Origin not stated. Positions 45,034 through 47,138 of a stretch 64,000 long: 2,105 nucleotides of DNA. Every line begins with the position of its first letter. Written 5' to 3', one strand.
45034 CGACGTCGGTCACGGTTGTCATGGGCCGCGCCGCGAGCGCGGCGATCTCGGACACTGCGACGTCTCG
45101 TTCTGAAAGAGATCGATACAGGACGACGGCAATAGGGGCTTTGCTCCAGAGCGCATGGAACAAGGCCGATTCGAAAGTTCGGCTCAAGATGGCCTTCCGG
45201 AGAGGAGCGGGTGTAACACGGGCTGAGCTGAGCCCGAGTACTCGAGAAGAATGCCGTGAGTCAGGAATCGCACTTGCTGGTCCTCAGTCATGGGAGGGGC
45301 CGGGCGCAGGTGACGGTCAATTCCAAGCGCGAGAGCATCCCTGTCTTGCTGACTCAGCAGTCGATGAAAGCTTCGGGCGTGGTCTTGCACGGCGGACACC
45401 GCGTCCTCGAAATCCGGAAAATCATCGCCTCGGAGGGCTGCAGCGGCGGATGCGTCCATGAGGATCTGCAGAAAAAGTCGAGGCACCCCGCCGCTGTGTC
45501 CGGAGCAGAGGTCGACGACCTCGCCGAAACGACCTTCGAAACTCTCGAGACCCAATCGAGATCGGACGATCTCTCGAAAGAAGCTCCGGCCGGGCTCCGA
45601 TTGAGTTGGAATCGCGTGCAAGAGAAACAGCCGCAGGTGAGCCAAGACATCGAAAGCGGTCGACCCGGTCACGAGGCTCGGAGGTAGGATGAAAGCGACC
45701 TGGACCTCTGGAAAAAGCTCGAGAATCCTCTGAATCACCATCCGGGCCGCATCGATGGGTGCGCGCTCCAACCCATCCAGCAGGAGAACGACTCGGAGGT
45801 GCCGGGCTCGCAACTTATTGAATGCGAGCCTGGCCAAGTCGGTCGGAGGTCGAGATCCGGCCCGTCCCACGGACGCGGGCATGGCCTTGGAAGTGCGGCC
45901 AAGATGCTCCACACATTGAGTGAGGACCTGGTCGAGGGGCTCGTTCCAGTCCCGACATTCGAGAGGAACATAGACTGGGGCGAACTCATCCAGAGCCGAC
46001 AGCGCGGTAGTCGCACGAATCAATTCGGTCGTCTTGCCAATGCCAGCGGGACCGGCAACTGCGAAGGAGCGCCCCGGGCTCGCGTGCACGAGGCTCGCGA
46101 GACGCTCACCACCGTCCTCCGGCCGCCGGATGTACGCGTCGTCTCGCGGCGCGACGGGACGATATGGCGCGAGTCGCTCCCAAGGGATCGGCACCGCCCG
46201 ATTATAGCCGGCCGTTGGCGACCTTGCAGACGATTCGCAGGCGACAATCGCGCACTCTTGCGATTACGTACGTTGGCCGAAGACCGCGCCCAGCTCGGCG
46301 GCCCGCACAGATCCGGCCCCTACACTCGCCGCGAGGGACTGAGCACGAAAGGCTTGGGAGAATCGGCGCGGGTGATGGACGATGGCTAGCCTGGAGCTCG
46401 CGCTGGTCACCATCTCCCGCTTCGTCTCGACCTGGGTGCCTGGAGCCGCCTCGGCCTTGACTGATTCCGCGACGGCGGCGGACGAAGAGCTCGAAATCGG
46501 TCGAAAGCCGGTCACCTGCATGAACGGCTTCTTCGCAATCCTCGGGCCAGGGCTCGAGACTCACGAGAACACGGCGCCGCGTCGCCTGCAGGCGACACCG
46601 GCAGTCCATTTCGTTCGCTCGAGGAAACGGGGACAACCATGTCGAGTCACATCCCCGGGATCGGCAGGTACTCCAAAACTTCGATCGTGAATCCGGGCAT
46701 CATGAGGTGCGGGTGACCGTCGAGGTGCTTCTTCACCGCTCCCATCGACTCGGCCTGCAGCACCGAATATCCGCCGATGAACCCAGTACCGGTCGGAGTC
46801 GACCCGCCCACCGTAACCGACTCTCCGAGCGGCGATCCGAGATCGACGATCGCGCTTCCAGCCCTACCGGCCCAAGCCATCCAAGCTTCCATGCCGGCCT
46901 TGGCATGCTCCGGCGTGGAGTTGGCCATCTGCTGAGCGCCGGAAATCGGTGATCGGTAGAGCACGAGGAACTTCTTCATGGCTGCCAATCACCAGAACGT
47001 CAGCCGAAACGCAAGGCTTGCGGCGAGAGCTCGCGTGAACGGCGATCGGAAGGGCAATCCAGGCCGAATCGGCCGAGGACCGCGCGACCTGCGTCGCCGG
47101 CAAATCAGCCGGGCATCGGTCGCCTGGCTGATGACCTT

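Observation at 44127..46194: Three-gene operon: minimal NB-ARC/STAND-like NTPase plus two small unknown proteins (candidate novel split STAND-type conflict/signalling system)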

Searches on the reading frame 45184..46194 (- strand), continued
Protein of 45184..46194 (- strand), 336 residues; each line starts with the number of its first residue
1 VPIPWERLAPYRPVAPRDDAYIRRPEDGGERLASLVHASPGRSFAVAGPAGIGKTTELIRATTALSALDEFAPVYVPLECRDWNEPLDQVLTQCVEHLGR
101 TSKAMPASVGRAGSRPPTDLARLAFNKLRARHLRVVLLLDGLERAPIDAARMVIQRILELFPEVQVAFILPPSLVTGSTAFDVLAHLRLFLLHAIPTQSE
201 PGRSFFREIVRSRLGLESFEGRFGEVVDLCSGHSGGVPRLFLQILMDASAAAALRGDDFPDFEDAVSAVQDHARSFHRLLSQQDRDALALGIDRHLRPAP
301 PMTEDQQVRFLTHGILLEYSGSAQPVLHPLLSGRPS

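Call 47: search_protein_families(library=pfam, proteins=[P0061, P0099, P0117, P0150, P0138, P0069], max_evalue=0.01)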
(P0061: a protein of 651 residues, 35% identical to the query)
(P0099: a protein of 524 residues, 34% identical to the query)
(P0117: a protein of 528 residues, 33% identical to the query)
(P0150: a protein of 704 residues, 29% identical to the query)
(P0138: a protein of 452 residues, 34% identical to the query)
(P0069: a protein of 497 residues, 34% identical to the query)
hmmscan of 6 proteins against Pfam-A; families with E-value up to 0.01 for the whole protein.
P0061 (651 aa): 2 families
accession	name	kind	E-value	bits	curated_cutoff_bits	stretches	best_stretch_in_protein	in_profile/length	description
PF13191.12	AAA_16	-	5.3e-06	27.5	32.6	1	333-462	19-159/167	AAA ATPase domain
PF13401.12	AAA_22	-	0.0021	18.8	27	1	340-447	8-97/130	AAA domain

P0099 (524 aa): 4 families
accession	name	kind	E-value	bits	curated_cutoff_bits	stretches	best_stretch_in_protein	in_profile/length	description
PF13191.12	AAA_16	-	8.3e-06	26.8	32.6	1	198-352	15-165/167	AAA ATPase domain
PF05729.18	NACHT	-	0.0026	18.1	26.7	0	210-336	4-99/167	NACHT domain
PF13401.12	AAA_22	-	0.0043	17.8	27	0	209-264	8-60/130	AAA domain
PF25199.1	nSTAND_NTPase5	-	0.01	16.1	34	0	202-231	37-66/145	Novel STAND NTPase 5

P0117 (528 aa): 3 families
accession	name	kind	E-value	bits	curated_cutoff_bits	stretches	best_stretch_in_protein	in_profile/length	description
PF13191.12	AAA_16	-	2e-06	28.9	32.6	1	203-355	16-167/167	AAA ATPase domain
PF08241.18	Methyltransf_11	-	0.00059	20.9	21.2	1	24-105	2-91/95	Methyltransferase domain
PF08242.18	Methyltransf_12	-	0.0098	17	30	0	23-106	1-97/98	Methyltransferase domain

P0150 (704 aa): 5 families
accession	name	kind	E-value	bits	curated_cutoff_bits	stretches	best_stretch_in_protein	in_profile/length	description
PF13304.12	AAA_21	-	5.7e-18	66.5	27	2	551-652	214-301/304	AAA domain, putative AbiEii toxin, Type IV TA system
PF13175.12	AAA_15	-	8.4e-14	52.4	32.1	2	582-652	293-372/374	AAA ATPase domain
PF13401.12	AAA_22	-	3.6e-07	31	27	1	40-161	7-109/130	AAA domain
PF02463.25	SMC_N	-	7e-07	29.3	40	0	593-656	140-204/220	RecF/RecN/SMC N terminal domain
PF13191.12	AAA_16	-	9.5e-05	23.4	32.6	0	32-155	14-151/167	AAA ATPase domain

P0138 (452 aa): 2 families
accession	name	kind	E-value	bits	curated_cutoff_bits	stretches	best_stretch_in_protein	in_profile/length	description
PF13191.12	AAA_16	-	2.7e-05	25.2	32.6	1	82-207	15-144/167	AAA ATPase domain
PF13401.12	AAA_22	-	0.00071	20.3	27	1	89-226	4-110/130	AAA domain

P0069 (497 aa): 2 families
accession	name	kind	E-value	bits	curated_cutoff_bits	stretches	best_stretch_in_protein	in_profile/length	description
PF13191.12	AAA_16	-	4.8e-07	30.9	32.6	1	178-323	25-167/167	AAA ATPase domain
PF13401.12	AAA_22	-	0.00021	22.1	27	1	180-317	8-109/130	AAA domain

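Call 48: list_cluster_members(proteins=[P0007, P0008, P0009, P0011, P0012, P0013, P0099, P0150, P0061, P0024])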
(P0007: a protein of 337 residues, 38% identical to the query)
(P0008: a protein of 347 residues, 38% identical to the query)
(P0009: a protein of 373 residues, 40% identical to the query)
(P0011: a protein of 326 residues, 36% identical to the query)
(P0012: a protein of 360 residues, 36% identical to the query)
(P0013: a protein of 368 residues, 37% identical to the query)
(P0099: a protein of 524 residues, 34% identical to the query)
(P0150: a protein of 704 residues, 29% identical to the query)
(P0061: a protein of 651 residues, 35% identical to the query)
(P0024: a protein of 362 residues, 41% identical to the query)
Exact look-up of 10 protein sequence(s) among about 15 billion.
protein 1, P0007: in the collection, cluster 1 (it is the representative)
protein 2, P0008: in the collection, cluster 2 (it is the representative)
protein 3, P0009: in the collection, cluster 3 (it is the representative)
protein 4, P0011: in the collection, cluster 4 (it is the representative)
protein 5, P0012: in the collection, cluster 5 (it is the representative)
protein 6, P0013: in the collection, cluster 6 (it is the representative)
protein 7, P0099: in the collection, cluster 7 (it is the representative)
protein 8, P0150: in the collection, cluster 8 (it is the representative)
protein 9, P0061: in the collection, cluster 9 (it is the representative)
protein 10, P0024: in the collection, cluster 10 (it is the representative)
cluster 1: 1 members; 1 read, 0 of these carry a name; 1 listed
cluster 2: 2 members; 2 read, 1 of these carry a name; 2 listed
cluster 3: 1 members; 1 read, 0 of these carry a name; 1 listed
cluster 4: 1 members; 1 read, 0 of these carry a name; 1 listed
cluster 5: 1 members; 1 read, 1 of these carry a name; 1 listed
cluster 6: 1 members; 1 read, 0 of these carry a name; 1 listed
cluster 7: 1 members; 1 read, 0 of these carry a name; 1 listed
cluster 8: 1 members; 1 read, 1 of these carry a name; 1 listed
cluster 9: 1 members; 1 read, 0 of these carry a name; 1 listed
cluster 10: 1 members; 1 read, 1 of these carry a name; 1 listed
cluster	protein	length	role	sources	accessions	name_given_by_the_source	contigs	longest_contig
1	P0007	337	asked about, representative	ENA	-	-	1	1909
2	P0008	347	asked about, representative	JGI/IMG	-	hypothetical protein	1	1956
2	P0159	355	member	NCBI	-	-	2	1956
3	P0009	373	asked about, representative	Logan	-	-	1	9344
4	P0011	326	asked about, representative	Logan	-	-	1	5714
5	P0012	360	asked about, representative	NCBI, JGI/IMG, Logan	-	hypothetical protein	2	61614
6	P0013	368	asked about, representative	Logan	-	-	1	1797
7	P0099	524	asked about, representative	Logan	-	-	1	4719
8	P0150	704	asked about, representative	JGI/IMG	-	hypothetical protein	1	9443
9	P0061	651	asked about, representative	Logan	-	-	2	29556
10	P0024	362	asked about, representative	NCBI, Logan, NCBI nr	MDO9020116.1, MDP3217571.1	MAG: hypothetical protein Q8S73_25900 [Deltaproteobacteria bacterium] | hypothetical protein [Myxococcales bacterium]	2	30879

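Call 49: find_encoding_contigs(protein=P0061, flank=7000, max_places=1)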
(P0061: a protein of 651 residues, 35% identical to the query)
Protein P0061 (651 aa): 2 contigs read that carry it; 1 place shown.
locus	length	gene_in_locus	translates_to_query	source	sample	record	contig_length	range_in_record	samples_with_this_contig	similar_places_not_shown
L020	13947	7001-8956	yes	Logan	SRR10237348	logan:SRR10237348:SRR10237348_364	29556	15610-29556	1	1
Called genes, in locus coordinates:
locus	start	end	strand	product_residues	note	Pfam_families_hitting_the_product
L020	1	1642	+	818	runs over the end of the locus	PF00403:HMA, PF00122:E1-E2_ATPase, PF00702:Hydrolase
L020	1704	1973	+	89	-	-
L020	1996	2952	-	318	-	PF01545:Cation_efflux, PF16916:ZT_dimer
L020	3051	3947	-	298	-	PF25539:Bestrophin_2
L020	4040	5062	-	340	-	PF05569:Peptidase_M56 (faint)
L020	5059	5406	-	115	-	PF03965:Penicillinase_R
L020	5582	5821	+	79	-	-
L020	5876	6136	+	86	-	-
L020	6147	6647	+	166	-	PF01814:Hemerythrin (weak)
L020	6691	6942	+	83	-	-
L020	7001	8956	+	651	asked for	PF13191:AAA_16 (weak)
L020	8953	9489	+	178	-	-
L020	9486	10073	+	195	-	-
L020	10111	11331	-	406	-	-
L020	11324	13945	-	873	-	?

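Call 50: find_encoding_contigs(protein=P0150, flank=7000, max_places=1)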
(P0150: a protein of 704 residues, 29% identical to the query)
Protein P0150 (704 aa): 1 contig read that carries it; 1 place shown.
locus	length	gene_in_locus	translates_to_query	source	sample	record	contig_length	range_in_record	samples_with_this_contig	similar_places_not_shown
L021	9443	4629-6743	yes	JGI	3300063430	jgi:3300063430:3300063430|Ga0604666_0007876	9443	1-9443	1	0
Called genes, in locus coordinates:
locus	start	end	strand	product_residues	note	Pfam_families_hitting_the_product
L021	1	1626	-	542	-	?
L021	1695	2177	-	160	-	-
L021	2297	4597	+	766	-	-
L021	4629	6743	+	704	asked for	PF13401:AAA_22 (faint), PF02463:SMC_N (faint), PF13175:AAA_15 (weak), PF13304:AAA_21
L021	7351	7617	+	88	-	-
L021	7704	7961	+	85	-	-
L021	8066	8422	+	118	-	-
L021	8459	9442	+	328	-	?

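Call 51: find_encoding_contigs(protein=P0099, flank=7000, max_places=1)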
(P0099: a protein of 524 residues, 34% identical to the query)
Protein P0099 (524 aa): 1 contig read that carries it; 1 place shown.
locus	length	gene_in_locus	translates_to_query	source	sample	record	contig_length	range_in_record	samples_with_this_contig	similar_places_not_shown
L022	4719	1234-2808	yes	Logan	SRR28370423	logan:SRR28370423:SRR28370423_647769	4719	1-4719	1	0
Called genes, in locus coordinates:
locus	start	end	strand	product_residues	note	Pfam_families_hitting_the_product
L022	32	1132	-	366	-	-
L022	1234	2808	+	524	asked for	PF13191:AAA_16 (weak)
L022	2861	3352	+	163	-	PF00578:AhpC-TSA, PF08534:Redoxin, PF02630:SCO1-SenC (weak)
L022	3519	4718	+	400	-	?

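Call 52: find_encoding_contigs(protein=P0012, flank=7000, max_places=1)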
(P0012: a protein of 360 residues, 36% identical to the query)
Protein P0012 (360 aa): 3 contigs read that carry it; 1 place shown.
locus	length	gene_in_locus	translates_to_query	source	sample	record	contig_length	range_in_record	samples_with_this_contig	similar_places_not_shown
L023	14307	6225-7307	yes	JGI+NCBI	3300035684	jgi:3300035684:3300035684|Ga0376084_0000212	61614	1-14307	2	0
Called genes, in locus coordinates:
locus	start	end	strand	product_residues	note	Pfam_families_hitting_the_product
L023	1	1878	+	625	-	?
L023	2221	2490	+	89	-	PF06803:DUF1232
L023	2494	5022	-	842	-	PF08487:VIT, PF13757:VIT_2, PF00092:VWA, PF09967:DUF2201 (weak), PF13519:VWA_2, PF13768:VWA_3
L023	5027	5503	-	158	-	PF13411:MerR_1, PF00376:MerR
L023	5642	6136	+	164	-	PF11026:DUF2721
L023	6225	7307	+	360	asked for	-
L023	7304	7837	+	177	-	-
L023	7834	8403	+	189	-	-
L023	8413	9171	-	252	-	PF01145:Band_7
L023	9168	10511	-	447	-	PF25145:NfeD1b_N, PF24961:NfeD_membrane, PF01957:NfeD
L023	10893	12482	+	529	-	PF07969:Amidohydro_3, PF01979:Amidohydro_1 (faint)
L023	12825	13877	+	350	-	PF00589:Phage_integrase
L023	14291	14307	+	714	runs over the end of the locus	PF05954:Phage_GPD, PF04717:Phage_base_V, PF22178:Gp5_trimer_C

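Call 53: find_encoding_contigs(protein=P0024, flank=7000, max_places=1)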
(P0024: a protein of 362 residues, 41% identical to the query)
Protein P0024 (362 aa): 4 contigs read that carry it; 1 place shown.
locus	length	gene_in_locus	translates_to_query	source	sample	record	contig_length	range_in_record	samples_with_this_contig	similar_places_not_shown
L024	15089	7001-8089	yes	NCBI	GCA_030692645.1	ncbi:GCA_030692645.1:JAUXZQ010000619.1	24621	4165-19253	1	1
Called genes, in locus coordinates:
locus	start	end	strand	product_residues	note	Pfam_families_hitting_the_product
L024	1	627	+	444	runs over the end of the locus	PF13360:PQQ_2 (faint)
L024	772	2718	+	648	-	PF13175:AAA_15 (faint), PF02463:SMC_N, PF13304:AAA_21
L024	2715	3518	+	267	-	-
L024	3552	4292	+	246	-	PF13453:Zn_ribbon_TFIIB (weak)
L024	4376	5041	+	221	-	-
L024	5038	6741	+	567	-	-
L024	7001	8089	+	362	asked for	-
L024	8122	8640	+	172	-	-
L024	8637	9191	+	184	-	-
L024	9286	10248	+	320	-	PF00583:Acetyltransf_1 (weak), PF13508:Acetyltransf_7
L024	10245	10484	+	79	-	-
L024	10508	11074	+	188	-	PF01872:RibD_C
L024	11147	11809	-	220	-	-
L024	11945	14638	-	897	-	PF04563:RNA_pol_Rpb2_1 (weak), PF00562:RNA_pol_Rpb2_6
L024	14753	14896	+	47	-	-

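Call 57: search_protein_families(library=ncbifam, proteins=[window:45184-46194:-], max_evalue=1)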
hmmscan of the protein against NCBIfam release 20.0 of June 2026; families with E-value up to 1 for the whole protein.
window:45184-46194:- (336 aa): 2 families
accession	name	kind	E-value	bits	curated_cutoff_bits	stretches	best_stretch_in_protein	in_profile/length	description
TIGR01557.1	myb_SHAQKYF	subfamily_domain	0.0063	16.8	29.3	1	82-109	5-32/57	myb-like DNA-binding domain, SHAQKYF class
TIGR02868.1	CydC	equivalog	0.048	12.3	329.05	1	37-62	357-382/530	thiol reductant ABC exporter subunit CydC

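Call 58: search_protein_families(library=phrogs, proteins=[window:45184-46194:-], max_evalue=1)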
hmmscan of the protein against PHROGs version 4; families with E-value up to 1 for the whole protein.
window:45184-46194:- (336 aa): 2 families
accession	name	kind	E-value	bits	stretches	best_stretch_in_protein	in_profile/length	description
phrog_168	-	DNA, RNA and nucleotide metabolism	0.17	12.5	1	25-159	26-125/314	clamp loader of DNA polymerase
phrog_1250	-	unknown function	0.44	10.5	1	34-64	97-127/327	unknown function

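Call 76: search_protein_families(library=pfam, alignment_id=A2, max_evalue=0.01)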
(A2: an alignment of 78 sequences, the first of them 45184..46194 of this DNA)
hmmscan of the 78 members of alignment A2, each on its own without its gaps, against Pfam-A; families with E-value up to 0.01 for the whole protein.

A. member 1, window:45184-46194:- (336 aa): 4 families
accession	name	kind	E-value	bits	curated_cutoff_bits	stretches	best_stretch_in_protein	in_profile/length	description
PF13191.12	AAA_16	-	2.2e-05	25.5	32.6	1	32-160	12-158/167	AAA ATPase domain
PF05729.18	NACHT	-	0.00043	20.6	26.7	1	44-147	3-95/167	NACHT domain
PF13401.12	AAA_22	-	0.0015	19.2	27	1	42-160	6-110/130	AAA domain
PF01637.24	ATPase_2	-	0.0037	17.6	33.2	1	32-161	11-139/225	ATPase domain predominantly from Archaea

B. families by the number of members that match (of 78 scanned): 32 families (the first 25 are shown)
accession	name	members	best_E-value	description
PF13191.12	AAA_16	75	9.1e-12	AAA ATPase domain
PF13401.12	AAA_22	55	3.9e-07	AAA domain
PF25199.1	nSTAND_NTPase5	30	5.7e-06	Novel STAND NTPase 5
PF05729.18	NACHT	22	1.2e-06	NACHT domain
PF24883.2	NPHP3_N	19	3.3e-08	Nephrocystin 3, N-terminal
PF00437.27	T2SSE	11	4.2e-05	Type II/IV secretion system protein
PF01637.24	ATPase_2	10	0.00011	ATPase domain predominantly from Archaea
PF13671.12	AAA_33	7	0.00065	AAA domain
PF07728.20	AAA_5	5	2.1e-05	AAA domain (dynein-related subfamily)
PF20703.3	nSTAND1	2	0.0004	Novel STAND NTPase 1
PF00448.28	SRP54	2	0.00083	SRP54-type protein, GTPase domain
PF07693.20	KAP_NTPase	2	0.0011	KAP family P-loop domain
PF00004.35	AAA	2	0.0013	ATPase family associated with various cellular activities (AAA)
PF13604.12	AAA_30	2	0.0019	AAA domain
PF13555.12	AAA_29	2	0.0026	P-loop containing region of AAA domain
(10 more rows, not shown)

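Call 82: search_protein_families(library=padloc, alignment_id=A2, max_evalue=0.01)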
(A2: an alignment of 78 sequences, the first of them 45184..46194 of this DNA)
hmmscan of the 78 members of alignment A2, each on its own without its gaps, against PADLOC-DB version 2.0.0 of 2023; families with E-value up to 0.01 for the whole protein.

A. member 1, window:45184-46194:- (336 aa): 0 families

B. families by the number of members that match (of 78 scanned): 8 families
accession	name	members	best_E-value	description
PDLC04140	mad8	20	3.5e-05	mads_8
PDLC04135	mad3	2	0.0051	mads_3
PDLC01993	RtcR--CARF_AAA_HTH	2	0.0066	-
PDLC02794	SspF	1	8.5e-05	SspF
PDLC04702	PDC-M54A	1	0.0012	-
PDLC02779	SspC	1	0.0029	SspC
PDLC02024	Cas10_Id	1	0.0095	-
PDLC02496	BrxF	1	0.01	BrxF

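Call 104: search_dna_similar(query=window:45184-46194:-, collection=plasmids, mode=protein, max_evalue=0.000001, max_rows=15)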
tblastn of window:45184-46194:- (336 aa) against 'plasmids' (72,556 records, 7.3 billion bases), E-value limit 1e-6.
No match.

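Call 105: search_dna_similar(query=window:45184-46194:-, collection=phages, mode=protein, max_evalue=0.000001, max_rows=15)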
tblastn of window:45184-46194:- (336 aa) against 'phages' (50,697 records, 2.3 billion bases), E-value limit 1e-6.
No match.

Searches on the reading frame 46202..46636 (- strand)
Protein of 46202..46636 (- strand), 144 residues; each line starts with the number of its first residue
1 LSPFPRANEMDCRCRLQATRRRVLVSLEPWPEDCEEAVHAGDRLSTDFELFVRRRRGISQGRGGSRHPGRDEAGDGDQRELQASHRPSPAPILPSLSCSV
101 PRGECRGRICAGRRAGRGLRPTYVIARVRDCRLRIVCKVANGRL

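Call 44: search_protein_families(library=pfam, proteins=[window:46202-46636:-], max_evalue=0.01)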
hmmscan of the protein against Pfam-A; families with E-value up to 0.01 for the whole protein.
window:46202-46636:- (144 aa): 0 families

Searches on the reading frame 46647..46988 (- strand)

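Call 44: search_protein_families(library=pfam, proteins=[window:46647-46988:-], max_evalue=0.01)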
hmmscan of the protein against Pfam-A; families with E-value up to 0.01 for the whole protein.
window:46647-46988:- (113 aa): 1 family
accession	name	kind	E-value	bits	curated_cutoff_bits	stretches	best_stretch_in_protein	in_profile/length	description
PF03795.20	YCII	-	0.0081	17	24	1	27-94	15-80/95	YCII-related domain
